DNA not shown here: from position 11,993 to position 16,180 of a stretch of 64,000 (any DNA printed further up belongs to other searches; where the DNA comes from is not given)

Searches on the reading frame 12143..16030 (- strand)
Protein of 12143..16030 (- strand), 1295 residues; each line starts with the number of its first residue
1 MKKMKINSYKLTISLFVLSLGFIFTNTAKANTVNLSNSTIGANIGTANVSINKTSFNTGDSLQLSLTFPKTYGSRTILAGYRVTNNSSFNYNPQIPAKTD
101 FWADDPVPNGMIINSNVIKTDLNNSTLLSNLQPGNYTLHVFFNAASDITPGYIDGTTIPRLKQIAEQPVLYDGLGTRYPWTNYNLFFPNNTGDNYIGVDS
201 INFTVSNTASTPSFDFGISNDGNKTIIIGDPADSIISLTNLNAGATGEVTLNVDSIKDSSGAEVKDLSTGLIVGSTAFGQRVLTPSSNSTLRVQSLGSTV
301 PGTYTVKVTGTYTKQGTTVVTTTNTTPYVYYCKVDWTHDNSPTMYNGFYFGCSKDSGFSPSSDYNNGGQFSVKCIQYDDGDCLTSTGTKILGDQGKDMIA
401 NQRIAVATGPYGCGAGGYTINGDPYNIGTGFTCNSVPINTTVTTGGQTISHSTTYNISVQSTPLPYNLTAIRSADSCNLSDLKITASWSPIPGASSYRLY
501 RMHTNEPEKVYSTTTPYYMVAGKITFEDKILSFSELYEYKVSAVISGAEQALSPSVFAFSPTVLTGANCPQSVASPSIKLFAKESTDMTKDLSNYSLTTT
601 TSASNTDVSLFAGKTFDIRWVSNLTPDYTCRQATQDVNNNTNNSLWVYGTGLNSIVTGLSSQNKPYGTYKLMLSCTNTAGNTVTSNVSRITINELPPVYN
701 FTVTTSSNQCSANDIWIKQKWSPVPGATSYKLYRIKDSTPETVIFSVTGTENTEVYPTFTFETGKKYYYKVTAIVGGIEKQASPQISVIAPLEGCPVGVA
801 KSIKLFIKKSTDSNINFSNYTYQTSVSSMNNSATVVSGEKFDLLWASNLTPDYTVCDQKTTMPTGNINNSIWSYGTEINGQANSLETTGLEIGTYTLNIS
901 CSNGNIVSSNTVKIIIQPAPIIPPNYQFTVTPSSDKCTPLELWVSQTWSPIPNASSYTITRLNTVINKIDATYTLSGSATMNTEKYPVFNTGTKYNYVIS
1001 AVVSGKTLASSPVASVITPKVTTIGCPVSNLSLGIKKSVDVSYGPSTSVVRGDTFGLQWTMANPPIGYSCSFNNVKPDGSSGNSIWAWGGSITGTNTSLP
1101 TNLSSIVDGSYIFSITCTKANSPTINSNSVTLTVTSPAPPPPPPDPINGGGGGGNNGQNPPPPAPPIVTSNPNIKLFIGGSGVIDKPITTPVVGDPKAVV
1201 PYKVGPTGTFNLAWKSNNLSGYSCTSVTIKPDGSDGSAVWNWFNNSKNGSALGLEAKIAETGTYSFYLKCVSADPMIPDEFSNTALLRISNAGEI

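Call 41: search_protein_families(library=pfam, proteins=[window:12143-16030:-], max_evalue=0.001)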
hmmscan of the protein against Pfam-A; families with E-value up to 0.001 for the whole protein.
window:12143-16030:- (1295 aa): 1 family
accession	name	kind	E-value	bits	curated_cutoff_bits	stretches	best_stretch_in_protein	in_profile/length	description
PF07495.19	Y_Y_Y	-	1.4e-06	28.5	26.6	0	662-692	33-62/65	Y_Y_Y domain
